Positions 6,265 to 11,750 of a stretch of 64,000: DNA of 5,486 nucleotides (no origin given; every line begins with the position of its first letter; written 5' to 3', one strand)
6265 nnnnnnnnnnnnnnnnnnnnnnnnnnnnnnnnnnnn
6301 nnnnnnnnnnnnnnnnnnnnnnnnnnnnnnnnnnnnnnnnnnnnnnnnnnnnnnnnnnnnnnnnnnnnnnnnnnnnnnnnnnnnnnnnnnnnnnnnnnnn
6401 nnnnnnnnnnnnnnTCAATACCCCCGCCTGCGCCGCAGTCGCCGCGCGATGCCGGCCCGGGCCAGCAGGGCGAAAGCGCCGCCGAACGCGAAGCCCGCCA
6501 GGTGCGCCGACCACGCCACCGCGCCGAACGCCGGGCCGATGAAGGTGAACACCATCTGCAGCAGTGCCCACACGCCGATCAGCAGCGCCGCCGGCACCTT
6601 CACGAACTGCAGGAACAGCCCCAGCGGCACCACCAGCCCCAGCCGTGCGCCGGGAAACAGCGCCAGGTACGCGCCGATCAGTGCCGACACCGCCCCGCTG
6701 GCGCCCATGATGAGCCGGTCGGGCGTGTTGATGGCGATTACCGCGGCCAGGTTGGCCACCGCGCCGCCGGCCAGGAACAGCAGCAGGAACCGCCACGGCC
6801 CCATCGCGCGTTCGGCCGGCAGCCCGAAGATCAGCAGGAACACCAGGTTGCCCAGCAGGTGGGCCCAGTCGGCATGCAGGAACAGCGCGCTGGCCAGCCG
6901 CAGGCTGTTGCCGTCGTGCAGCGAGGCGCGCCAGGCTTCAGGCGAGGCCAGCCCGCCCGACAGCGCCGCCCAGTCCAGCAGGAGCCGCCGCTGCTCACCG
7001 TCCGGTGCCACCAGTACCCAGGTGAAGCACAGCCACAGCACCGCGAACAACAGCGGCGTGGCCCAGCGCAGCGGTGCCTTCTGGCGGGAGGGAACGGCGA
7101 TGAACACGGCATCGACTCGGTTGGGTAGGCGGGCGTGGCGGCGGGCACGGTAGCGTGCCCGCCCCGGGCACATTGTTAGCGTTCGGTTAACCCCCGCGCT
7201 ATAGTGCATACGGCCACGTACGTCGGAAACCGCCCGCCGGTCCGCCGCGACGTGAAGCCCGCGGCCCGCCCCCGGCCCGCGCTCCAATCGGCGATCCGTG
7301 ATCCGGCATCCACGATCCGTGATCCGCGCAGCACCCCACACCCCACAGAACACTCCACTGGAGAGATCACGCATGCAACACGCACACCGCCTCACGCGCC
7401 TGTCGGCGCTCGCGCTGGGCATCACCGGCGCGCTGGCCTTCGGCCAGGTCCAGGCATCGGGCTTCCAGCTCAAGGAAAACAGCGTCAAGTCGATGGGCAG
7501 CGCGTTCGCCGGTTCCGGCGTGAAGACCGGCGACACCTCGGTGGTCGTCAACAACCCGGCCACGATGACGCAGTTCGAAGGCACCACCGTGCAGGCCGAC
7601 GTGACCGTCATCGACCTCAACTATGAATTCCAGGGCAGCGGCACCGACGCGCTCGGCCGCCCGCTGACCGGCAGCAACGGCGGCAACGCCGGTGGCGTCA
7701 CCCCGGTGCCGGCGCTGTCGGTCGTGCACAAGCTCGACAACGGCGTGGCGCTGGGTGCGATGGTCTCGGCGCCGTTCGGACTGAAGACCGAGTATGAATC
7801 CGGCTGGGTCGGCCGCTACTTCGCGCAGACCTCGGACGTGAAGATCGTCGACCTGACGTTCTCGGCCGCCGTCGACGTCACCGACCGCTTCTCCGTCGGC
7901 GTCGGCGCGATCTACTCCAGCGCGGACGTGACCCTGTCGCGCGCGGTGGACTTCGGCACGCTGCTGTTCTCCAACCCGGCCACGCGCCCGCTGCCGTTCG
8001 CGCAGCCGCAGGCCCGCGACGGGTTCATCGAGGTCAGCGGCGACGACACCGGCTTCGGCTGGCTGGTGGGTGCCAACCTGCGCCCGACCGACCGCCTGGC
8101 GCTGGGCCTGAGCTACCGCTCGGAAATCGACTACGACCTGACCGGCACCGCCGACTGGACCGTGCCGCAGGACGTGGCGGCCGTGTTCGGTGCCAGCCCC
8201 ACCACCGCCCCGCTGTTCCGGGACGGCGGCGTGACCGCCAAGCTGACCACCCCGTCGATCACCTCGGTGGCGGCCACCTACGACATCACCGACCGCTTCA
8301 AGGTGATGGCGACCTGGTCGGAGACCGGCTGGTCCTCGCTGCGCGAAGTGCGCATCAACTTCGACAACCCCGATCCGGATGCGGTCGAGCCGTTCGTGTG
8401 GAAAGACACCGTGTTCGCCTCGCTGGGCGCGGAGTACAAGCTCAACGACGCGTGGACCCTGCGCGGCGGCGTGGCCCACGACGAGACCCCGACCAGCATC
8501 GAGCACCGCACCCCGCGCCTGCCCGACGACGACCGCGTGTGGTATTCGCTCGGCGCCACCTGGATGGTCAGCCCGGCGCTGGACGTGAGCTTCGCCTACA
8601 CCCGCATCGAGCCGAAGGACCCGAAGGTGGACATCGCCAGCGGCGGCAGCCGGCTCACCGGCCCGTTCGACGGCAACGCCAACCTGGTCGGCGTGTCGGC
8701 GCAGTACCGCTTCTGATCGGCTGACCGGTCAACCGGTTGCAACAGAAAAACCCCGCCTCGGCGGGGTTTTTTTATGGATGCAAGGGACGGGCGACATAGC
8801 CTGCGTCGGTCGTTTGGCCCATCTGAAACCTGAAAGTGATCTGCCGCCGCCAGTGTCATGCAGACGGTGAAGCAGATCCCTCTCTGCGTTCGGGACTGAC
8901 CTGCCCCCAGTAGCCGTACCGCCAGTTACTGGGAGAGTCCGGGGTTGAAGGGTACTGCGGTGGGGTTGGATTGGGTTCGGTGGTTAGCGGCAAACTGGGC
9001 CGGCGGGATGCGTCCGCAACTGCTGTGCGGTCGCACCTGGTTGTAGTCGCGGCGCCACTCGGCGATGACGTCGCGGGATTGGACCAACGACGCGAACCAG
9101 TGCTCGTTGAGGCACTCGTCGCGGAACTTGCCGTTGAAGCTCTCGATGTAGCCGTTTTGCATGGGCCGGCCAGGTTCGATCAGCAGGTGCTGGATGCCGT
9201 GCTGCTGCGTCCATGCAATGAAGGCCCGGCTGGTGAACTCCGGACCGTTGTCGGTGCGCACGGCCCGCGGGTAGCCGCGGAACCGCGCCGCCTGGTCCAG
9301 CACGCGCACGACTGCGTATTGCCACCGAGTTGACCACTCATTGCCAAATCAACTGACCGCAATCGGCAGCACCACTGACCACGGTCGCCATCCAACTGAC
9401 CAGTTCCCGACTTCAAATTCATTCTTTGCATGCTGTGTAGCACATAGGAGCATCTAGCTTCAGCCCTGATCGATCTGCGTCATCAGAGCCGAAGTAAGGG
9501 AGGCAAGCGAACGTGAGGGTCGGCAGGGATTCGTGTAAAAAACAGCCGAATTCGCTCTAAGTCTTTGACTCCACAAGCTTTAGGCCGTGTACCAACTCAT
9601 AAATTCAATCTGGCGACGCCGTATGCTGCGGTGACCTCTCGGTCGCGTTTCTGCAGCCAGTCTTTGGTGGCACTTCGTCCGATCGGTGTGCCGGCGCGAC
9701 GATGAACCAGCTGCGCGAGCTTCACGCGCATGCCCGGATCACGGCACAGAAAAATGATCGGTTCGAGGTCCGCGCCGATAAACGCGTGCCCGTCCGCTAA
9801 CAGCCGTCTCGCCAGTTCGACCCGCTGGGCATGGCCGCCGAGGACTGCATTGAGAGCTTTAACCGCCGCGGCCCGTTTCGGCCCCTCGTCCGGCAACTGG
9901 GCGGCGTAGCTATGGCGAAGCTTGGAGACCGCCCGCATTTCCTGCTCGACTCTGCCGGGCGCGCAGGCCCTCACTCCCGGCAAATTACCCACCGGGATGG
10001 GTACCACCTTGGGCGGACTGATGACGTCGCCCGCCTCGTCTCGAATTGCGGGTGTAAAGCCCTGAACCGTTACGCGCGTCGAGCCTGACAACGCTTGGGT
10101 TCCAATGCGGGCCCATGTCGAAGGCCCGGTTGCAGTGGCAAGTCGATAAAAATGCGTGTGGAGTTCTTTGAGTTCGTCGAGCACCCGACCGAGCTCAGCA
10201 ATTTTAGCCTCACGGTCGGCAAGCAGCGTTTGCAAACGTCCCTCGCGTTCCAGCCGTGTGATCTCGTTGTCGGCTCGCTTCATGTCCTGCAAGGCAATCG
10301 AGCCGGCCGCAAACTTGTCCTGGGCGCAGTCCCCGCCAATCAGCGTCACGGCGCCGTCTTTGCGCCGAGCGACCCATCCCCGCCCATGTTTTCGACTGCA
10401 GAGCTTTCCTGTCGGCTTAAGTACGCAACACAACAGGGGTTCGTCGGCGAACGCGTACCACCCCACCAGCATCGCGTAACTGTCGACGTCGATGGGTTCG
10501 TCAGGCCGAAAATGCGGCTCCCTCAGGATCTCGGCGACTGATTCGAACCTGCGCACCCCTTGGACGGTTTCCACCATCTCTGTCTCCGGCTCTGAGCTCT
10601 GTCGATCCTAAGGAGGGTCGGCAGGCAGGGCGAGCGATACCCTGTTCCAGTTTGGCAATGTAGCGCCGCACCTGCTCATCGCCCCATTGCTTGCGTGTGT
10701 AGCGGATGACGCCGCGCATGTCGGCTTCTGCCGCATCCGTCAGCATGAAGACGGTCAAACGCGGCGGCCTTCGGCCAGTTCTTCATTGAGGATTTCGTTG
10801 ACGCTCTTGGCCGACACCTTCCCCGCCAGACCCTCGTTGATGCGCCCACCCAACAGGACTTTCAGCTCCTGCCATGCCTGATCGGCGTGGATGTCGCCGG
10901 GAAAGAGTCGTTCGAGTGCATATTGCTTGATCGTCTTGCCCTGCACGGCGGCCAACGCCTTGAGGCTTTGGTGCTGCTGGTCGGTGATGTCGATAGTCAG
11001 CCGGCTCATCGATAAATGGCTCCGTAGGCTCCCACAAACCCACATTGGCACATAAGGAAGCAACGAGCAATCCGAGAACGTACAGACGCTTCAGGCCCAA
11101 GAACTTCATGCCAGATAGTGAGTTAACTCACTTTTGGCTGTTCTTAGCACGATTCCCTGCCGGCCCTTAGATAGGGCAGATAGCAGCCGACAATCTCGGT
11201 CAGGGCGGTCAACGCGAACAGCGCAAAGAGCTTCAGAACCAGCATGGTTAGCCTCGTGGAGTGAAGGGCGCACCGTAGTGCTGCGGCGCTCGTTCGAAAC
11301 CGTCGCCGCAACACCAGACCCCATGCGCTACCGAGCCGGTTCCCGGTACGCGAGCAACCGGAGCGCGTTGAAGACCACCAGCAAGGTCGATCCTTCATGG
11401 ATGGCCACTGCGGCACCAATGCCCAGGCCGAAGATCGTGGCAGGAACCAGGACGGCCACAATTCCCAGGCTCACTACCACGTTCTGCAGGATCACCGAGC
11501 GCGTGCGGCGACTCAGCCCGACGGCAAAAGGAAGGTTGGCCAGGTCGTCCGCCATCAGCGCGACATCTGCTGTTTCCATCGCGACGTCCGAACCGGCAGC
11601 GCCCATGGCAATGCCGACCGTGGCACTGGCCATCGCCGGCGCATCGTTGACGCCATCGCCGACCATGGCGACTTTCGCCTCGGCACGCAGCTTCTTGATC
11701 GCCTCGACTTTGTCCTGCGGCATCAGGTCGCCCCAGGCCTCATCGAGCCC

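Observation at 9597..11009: Orphan 326-aa gene placed exactly where the C-terminal half of a ParE toxin should be, behind an intact ParD antitoxin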

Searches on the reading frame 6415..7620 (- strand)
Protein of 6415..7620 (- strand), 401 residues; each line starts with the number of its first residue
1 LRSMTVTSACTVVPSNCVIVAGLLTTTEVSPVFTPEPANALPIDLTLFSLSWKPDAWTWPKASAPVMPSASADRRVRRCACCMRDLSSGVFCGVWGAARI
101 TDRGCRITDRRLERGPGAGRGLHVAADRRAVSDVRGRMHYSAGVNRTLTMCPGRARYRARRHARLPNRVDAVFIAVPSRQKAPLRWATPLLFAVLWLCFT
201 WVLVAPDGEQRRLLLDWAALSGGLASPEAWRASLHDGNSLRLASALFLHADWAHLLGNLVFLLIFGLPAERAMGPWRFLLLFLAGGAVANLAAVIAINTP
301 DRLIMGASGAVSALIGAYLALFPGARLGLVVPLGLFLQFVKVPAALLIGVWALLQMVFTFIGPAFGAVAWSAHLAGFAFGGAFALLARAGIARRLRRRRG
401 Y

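Call 100: search_protein_families(library=pfam, proteins=[window:6415-7620:-], max_evalue=0.01)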
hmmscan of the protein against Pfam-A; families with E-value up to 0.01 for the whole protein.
window:6415-7620:- (401 aa): 1 family
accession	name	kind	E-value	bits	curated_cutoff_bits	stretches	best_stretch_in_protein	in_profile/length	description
PF01694.28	Rhomboid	-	5.8e-27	95.1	22.6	1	240-386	5-139/143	Rhomboid domain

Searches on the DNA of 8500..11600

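Call 114: search_rna_families(source=window, start=8500, end=11600, threshold=evalue, max_evalue=0.1)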
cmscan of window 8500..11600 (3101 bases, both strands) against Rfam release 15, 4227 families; matches with E-value up to 0.1: 5.
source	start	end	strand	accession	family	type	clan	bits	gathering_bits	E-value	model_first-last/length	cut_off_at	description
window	8644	8774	+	RF00512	Leu_leader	Cis-reg; leader;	-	27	50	0.01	1-148/148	no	Leucine operon leader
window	8683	8776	+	RF01772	rnk_pseudo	Cis-reg; leader;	-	27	55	0.1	1-108/108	no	Pseudomonas rnk leader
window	8709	8787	+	RF02621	BSnc120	Gene; sRNA;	-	25.6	114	0.0075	1-88/88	no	Brucella sRNA 120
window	8700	8772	+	RF01400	istR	Gene; antitoxin;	-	24.9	45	0.039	1-130/130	no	istR Hfq binding RNA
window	8743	8770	+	RF00195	RsmY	Gene; sRNA;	CL00106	23.1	57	0.0082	94-121/121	no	RsmY RNA family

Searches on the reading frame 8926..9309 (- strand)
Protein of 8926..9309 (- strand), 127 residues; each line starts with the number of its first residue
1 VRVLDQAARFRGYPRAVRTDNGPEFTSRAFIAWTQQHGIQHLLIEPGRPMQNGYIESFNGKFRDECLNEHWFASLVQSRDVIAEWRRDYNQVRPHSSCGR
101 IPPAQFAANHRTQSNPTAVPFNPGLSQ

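Call 3: search_protein_families(library=pfam, proteins=[window:8926-9309:-], max_evalue=0.1)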
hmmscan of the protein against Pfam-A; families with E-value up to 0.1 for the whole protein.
window:8926-9309:- (127 aa): 3 families
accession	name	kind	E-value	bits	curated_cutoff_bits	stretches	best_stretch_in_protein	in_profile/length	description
PF13683.12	rve_3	-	3.5e-32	110.4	26.5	1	37-103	1-67/67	Integrase core domain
PF00665.32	rve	-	1.6e-12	48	32.6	1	2-49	53-102/102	Integrase core domain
PF13333.12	rve_2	-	1.8e-05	25.2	22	1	56-106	1-51/56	Integrase core domain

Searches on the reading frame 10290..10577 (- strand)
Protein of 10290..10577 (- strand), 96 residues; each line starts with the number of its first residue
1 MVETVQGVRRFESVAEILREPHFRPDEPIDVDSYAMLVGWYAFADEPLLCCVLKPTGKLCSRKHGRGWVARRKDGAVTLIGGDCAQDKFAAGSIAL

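Call 79: predict_structure(alignment_id=A6)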
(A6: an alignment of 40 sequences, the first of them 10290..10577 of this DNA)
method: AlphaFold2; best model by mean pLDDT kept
length: 96 residues; sequences in the alignment: 40
mean_pLDDT: 86.0   pTM: 0.77
mean pLDDT of the five models: 86.0, 85.6, 84.8, 84.8, 82.3
residues with pLDDT >= 90: 70; 70-90: 10; 50-70: 8; < 50: 8
segments of 3 or more residues with pLDDT < 50: 1-5
pLDDT, mean of each block of 10 residues (from residue 1): 59 95 95 93 94 93 94 96 79 47
secondary structure, 60 per line:
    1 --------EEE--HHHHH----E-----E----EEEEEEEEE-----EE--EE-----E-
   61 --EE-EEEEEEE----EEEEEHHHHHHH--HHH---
elements in order: E9-11 H14-18 E34-42 E66-72 E77-81 H82-88

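Call 82: fold_search(model_id=the predicted structure, library=pdb)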
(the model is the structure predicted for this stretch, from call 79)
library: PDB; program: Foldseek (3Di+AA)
matches with E <= 10: 211; with E <= 0.001: 0
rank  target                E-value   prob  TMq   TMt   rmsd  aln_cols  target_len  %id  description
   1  2mgs_MODEL_1_A        1.6e+00  0.12  0.33  0.41   8.2        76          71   14  Solution structure of CXCL5 (released 2014-04-02)
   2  1eig                  1.9e+00  0.14  0.31  0.39   8.7        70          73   11  SOLUTION STRUCTURE OF THE HUMAN CHEMOKINE EOTAXIN-2 (released 2000-12-06)
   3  8qyq_A                1.9e+00  0.03  0.19  0.03  13.2        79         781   15  Beta-cardiac myosin S1 fragment in the pre-powerstroke state complexed to Mavacamten (released 2023-12-13)
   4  9ne6_A                2.0e+00  0.07  0.21  0.03   6.0        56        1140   14  Human polymerase epsilon bound to PCNA and DNA with an in-situ-generated mismatch in the mismatch-editing state (released 2025-06-04)
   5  6fsa_A                2.5e+00  0.03  0.20  0.03  13.1        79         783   15  Beta-Cardiac myosin post-rigor (released 2018-07-25)
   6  6e3c_MODEL_1_C        2.6e+00  0.04  0.23  0.18  11.8        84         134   14  NMR Solution Structure of the Monomeric Form of the Phage L Decoration Protein (released 2019-04-17)
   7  3qii                  3.0e+00  0.05  0.19  0.33   8.8        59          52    8  Crystal structure of tudor domain 2 of human PHD finger protein 20 (released 2011-02-09)
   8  2w4a_MODEL_1_M        3.2e+00  0.04  0.20  0.03  10.2        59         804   14  ISOMETRICALLY CONTRACTING INSECT ASYNCHRONOUS FLIGHT MUSCLE (released 2010-04-14)
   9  8qyu_A                3.2e+00  0.02  0.19  0.03  13.1        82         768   15  Beta-cardiac myosin S1 fragment in the pre-powerstroke state complexed to Omecamtiv mecarbil (released 2023-12-13)
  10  9e6o_C                3.4e+00  0.06  0.27  0.36   8.6        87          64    8  Structure of a Mouse KC Filament (released 2025-11-12)
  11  9e6o_A                3.4e+00  0.06  0.27  0.36   8.6        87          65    8  Structure of a Mouse KC Filament (released 2025-11-12)
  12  9e6o_F                3.6e+00  0.06  0.27  0.35   8.3        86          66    8  Structure of a Mouse KC Filament (released 2025-11-12)
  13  6vgj_G                3.6e+00  0.06  0.19  0.25   7.7        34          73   18  N-terminal variant of CXCL13 (released 2020-10-07)
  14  5cba_F                3.6e+00  0.04  0.19  0.27   8.6        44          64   18  3B4 in complex with CXCL13 - 3B4-CXCL13 (released 2015-11-04)
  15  2mys_A                3.6e+00  0.04  0.20  0.03  10.2        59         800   12  MYOSIN SUBFRAGMENT-1, ALPHA CARBON COORDINATES ONLY FOR THE TWO LIGHT CHAINS (released 1997-01-11)
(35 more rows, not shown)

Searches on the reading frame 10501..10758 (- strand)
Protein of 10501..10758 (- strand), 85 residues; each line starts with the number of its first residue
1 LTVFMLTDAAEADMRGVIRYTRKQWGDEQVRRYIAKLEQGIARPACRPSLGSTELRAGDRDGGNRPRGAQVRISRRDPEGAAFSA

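Call 3: search_protein_families(library=pfam, proteins=[window:10501-10758:-], max_evalue=0.1)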
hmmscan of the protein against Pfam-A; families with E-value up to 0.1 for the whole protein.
window:10501-10758:- (85 aa): 1 family
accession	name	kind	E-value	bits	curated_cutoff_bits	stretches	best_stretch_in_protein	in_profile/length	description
PF05016.21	ParE_toxin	-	1.2e-06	29.5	23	1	6-53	3-48/89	ParE toxin of type II toxin-antitoxin system, parDE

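Call 4: search_protein_families(library=padloc, proteins=[window:10501-10758:-], max_evalue=0.1)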
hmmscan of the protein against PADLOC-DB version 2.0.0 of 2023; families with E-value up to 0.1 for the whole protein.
window:10501-10758:- (85 aa): 0 families

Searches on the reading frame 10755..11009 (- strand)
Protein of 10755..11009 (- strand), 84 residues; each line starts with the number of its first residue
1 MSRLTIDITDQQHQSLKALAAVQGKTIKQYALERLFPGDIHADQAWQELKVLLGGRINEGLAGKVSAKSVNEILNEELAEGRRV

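Call 3: search_protein_families(library=pfam, proteins=[window:10755-11009:-], max_evalue=0.1)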
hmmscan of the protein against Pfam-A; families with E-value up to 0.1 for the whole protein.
window:10755-11009:- (84 aa): 1 family
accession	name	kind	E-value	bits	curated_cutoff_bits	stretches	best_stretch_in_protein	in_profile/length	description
PF09386.16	ParD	-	4.7e-33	113.9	27.3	1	1-77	1-79/80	Antitoxin ParD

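Call 4: search_protein_families(library=padloc, proteins=[window:10755-11009:-], max_evalue=0.1)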
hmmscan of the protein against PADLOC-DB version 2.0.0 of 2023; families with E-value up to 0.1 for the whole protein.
window:10755-11009:- (84 aa): 0 families

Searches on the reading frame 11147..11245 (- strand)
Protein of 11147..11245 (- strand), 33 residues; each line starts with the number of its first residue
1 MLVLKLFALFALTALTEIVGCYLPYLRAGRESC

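Call 100: search_protein_families(library=pfam, proteins=[window:11147-11245:-], max_evalue=0.01)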
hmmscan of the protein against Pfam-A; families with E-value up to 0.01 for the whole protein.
seq(33 aa): 1 family
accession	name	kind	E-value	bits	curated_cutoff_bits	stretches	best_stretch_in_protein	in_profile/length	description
PF02694.21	UPF0060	-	0.002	18.8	24.9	1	4-28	2-26/107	Uncharacterised BCR, YnfA/UPF0060 family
